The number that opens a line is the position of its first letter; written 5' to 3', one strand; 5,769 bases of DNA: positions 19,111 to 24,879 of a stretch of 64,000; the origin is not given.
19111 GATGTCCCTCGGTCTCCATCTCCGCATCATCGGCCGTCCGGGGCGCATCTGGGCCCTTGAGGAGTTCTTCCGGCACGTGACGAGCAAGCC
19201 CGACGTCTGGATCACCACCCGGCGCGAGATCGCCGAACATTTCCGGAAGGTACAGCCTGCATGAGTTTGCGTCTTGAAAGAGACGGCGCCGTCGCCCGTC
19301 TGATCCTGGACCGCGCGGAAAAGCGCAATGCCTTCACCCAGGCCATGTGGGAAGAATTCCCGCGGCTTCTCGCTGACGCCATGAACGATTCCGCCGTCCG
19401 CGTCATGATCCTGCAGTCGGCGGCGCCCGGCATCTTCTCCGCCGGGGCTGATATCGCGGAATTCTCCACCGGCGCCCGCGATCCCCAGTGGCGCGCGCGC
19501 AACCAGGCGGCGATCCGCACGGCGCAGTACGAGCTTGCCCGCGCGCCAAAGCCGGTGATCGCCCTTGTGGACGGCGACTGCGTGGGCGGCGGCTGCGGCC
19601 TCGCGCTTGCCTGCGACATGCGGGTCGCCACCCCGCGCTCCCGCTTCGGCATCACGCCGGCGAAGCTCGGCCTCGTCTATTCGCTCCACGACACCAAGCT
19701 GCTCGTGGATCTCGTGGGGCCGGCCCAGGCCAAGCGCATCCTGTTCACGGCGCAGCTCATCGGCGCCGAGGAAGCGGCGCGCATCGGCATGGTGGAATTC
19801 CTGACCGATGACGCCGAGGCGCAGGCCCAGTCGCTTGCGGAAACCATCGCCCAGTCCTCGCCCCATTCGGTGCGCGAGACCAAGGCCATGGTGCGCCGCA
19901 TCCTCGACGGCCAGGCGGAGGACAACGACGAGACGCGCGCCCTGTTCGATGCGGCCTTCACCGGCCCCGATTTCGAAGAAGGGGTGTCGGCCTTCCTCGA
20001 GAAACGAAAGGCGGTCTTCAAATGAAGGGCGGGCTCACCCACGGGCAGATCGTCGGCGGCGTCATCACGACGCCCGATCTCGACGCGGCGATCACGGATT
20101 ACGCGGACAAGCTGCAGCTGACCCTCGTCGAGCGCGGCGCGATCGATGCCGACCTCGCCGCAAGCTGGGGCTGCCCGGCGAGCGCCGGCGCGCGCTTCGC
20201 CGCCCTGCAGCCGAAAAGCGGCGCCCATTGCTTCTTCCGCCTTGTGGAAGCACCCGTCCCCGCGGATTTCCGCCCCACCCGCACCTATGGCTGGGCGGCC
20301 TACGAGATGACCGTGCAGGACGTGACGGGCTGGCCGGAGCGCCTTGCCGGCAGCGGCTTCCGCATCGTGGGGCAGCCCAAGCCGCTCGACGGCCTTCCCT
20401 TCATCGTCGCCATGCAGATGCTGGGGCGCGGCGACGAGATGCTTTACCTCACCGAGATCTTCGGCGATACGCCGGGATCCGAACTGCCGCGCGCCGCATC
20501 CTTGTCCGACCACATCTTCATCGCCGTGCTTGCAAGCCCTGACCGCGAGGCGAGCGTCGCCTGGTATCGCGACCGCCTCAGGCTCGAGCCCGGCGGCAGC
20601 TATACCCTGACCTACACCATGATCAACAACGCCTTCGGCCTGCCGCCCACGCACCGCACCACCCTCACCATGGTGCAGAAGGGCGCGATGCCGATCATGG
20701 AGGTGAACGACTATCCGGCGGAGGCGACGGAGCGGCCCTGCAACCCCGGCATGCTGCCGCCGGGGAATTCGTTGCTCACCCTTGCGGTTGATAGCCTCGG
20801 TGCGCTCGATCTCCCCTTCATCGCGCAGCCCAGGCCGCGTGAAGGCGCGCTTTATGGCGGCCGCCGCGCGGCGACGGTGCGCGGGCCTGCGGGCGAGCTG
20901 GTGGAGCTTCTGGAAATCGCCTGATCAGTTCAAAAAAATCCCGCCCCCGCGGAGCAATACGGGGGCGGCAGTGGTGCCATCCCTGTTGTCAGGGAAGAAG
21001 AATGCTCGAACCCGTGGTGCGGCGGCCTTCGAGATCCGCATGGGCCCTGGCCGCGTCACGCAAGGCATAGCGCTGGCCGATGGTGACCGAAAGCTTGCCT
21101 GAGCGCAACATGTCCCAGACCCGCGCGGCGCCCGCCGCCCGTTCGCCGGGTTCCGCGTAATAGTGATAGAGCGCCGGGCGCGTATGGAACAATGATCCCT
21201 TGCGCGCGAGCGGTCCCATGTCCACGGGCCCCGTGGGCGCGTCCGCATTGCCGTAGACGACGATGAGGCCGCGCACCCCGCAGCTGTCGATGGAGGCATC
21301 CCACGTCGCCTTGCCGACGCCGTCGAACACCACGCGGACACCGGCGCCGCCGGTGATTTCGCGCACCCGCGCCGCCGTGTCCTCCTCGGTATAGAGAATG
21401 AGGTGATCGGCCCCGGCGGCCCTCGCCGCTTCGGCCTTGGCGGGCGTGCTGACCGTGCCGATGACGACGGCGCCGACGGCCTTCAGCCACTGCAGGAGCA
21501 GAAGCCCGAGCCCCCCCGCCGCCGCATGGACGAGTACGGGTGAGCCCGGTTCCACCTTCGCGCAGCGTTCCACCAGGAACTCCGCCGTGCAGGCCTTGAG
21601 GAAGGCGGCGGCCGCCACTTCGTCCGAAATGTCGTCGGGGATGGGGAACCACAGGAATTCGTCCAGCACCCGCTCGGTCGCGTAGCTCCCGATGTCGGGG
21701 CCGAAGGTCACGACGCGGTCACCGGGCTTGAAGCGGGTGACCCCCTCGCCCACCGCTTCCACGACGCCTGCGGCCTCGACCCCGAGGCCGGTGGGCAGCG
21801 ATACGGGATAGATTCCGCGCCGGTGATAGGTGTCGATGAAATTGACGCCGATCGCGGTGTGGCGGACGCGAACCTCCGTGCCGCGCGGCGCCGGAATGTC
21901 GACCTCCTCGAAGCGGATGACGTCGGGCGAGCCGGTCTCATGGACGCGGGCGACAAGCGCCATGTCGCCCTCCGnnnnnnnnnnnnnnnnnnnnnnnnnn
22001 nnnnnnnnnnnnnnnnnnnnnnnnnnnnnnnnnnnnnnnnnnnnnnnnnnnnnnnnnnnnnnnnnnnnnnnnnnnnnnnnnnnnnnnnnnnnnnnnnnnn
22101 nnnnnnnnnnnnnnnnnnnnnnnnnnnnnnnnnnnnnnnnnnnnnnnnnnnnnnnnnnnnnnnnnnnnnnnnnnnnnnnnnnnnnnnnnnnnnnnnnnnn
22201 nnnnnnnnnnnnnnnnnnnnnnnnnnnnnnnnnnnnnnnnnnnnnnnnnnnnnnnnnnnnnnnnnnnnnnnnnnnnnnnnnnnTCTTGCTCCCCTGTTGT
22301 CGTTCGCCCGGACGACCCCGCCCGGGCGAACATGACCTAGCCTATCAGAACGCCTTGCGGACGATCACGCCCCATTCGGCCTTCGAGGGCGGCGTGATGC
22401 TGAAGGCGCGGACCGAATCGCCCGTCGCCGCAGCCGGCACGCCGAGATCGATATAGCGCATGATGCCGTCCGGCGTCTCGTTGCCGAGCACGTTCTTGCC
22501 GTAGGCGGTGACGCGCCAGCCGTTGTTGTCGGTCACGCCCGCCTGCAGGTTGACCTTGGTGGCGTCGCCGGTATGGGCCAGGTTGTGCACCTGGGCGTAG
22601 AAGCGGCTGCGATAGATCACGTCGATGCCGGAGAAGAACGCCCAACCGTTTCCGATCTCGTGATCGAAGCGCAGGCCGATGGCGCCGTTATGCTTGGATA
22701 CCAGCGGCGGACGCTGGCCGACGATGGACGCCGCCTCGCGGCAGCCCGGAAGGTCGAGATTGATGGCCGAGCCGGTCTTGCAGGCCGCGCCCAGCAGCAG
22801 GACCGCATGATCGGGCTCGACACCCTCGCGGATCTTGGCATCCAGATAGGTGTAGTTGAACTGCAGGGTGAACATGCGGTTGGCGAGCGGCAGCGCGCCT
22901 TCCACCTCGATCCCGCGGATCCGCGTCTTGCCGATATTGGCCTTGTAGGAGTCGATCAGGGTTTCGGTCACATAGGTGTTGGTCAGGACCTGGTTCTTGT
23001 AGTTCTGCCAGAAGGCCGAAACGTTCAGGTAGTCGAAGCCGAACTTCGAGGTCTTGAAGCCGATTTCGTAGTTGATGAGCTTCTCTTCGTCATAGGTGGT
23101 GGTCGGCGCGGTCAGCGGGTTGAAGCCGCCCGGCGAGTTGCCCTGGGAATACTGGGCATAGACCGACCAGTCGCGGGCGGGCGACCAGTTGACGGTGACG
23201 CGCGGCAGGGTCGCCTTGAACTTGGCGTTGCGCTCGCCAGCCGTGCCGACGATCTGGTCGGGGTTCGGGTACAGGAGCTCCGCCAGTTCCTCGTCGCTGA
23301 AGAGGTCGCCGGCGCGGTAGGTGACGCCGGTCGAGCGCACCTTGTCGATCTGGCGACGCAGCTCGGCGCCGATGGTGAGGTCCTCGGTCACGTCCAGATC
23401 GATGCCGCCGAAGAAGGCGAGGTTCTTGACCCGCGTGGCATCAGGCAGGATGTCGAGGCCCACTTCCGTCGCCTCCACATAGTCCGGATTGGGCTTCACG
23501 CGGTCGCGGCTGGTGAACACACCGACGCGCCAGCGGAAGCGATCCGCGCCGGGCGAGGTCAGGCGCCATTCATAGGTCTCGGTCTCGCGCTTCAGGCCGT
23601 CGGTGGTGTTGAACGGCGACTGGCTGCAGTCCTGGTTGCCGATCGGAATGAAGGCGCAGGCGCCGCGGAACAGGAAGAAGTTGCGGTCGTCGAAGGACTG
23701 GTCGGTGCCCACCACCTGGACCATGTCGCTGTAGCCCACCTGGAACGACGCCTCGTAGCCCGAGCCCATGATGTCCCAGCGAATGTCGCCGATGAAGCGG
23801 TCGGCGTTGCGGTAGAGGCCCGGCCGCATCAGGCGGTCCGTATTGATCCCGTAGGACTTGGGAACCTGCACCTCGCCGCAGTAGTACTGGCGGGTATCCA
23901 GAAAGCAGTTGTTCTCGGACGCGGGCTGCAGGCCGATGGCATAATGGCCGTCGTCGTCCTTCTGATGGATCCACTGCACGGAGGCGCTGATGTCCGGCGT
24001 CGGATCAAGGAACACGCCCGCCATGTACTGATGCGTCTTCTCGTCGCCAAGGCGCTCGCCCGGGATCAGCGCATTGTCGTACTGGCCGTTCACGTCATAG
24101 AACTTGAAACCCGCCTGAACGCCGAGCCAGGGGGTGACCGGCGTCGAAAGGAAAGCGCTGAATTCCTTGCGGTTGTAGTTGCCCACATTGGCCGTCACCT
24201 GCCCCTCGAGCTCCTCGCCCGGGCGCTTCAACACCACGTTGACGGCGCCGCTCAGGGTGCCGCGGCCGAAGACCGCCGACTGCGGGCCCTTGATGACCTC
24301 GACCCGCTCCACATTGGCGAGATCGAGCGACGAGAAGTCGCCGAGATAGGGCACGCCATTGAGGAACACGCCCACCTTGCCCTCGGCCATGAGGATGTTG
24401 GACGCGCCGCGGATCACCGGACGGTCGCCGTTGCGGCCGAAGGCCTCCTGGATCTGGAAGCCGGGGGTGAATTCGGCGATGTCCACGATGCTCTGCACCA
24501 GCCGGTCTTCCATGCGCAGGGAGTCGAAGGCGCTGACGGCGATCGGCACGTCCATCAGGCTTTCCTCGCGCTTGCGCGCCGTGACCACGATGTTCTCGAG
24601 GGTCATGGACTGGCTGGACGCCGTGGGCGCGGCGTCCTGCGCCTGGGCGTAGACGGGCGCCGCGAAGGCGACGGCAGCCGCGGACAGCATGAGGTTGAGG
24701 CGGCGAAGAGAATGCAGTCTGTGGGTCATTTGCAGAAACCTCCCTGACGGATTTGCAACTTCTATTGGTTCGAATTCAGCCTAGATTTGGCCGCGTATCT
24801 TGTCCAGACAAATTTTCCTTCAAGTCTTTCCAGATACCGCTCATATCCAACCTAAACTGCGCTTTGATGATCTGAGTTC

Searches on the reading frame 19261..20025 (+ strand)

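Call 64: search_protein_families(library=pfam, proteins=[window:19261-20025:+], max_evalue=0.0001)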
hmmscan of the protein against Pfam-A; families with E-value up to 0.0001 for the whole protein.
window:19261-20025:+ (254 aa): 2 families
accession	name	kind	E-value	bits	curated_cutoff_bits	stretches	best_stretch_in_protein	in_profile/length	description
PF00378.25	ECH_1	-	3.4e-48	164.6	27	1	7-254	2-249/251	Enoyl-CoA hydratase/isomerase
PF16113.10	ECH_2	-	2.6e-29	103.2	27.2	1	12-186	2-176/335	Enoyl-CoA hydratase/isomerase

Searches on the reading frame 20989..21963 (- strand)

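Call 15: search_protein_families(library=pfam, proteins=[window:20989-21963:-], max_evalue=0.01)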
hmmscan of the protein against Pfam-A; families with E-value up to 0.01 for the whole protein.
window:20989-21963:- (324 aa): 3 families
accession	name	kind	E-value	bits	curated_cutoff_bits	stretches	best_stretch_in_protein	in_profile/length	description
PF00107.32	ADH_zinc_N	-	2e-23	83.2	31.8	1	151-255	1-105/129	Zinc-binding dehydrogenase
PF13602.12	ADH_zinc_N_2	-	2.5e-18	67.7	27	1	184-320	2-132/134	Zinc-binding dehydrogenase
PF08240.17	ADH_N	-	1.9e-14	54.2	23.5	1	29-97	3-91/104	Alcohol dehydrogenase GroES-like domain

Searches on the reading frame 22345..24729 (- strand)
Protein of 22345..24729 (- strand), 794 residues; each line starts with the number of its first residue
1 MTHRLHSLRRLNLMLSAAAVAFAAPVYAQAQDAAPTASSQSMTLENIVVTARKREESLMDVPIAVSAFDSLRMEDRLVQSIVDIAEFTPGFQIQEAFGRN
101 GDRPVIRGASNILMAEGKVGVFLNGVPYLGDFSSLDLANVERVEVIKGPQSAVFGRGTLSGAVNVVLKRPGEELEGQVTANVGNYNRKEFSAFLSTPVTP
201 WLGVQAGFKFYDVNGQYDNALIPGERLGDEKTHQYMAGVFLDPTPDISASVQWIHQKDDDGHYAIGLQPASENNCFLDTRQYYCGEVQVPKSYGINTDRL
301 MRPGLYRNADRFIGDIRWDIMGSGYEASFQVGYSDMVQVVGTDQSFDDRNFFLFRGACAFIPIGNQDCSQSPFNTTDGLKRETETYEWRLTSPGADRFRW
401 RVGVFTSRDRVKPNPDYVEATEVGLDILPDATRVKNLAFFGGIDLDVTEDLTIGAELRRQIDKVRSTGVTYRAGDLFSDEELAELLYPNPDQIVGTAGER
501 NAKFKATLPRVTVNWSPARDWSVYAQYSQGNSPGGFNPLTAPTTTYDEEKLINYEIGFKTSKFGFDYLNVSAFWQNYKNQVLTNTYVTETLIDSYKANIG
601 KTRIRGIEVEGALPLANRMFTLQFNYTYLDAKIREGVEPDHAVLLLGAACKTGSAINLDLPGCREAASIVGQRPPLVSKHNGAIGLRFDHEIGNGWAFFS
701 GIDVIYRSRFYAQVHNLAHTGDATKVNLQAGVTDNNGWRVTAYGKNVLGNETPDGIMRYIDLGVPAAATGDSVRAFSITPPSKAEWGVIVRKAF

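Call 15: search_protein_families(library=pfam, proteins=[window:22345-24729:-], max_evalue=0.01)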
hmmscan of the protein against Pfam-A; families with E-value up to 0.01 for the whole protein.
window:22345-24729:- (794 aa): 3 families
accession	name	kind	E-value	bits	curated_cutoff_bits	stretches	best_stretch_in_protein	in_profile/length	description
PF00593.30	TonB_dep_Rec_b-barrel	-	1.3e-35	124.6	27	1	309-747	60-436/436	TonB dependent receptor-like, beta-barrel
PF07715.20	Plug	-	5.5e-20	72.3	23.9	1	58-162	2-107/107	TonB-dependent Receptor Plug Domain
PF14905.12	OMP_b-brl_3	-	0.00058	19.5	27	0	553-635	220-301/408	Outer membrane protein beta-barrel family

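Call 32: search_protein_families(library=ncbifam, proteins=[window:22345-24729:-], max_evalue=0.1)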
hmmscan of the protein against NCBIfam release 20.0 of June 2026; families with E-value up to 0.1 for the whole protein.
window:22345-24729:- (794 aa): 32 families (the best 25 are shown)
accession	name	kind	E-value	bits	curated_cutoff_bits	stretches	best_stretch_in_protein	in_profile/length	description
TIGR01783.1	TonB-siderophor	subfamily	9.6e-35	120.3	223.5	2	61-268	2-203/649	TonB-dependent siderophore receptor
TIGR01785.1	TonB-hemin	subfamily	1.1e-18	67.1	316.85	2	44-165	1-126/677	TonB-dependent heme/hemoglobin receptor family protein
NF007478.2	PRK10064.1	equivalog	5.3e-18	64.6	745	2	14-182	11-172/663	catecholate siderophore receptor CirA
TIGR01779.1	TonB-B12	equivalog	7.7e-18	64.4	599.7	2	23-196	14-182/614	TonB-dependent vitamin B12 receptor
NF010651.0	PRK14050.1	equivalog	5.3e-16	57.9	884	2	49-179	67-197/730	TonB-dependent siderophore receptor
TIGR01786.1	TonB-hemlactrns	subfamily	3.1e-15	55.6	323.75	2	46-165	2-131/719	TonB-dependent hemoglobin/transferrin/lactoferrin family receptor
NF047944.1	FoxamRcptFoxA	equivalog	3.6e-15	55.3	1300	1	8-194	4-189/697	ferrioxamine B receptor FoxA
NF010012.0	PRK13486.1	equivalog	2.8e-14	52.4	924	2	547-637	471-558/696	TonB-dependent receptor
NF007349.0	PRK09840.1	equivalog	2.2e-13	49.1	686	1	8-187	18-194/760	catecholate siderophore receptor Fiu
NF041535.1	TonB_rec_PqqU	equivalog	7e-13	47.7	1200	2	500-744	415-633/676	TonB-dependent receptor PqqU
NF050067.1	TonBEntbctnRecCfrA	equivalog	1.1e-12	47.1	1200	2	33-181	15-171/698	TonB-dependent ferric enterobactin receptor CfrA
NF010051.0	PRK13528.1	subfamily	1.8e-12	46.3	583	2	138-180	142-184/727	FepA family TonB-dependent siderophore receptor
TIGR04056.1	OMP_RagA_SusC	subfamily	2.2e-12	46.2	368.25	2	40-167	74-203/981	SusC/RagA family TonB-linked outer membrane protein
NF007926.1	PRK10641.1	equivalog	2.3e-12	46.3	836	1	39-192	22-176/617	TonB-dependent vitamin B12 receptor BtuB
NF010650.0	PRK14049.1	equivalog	3e-12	45.6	904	2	52-198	73-218/729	ferrioxamine B receptor precursor protein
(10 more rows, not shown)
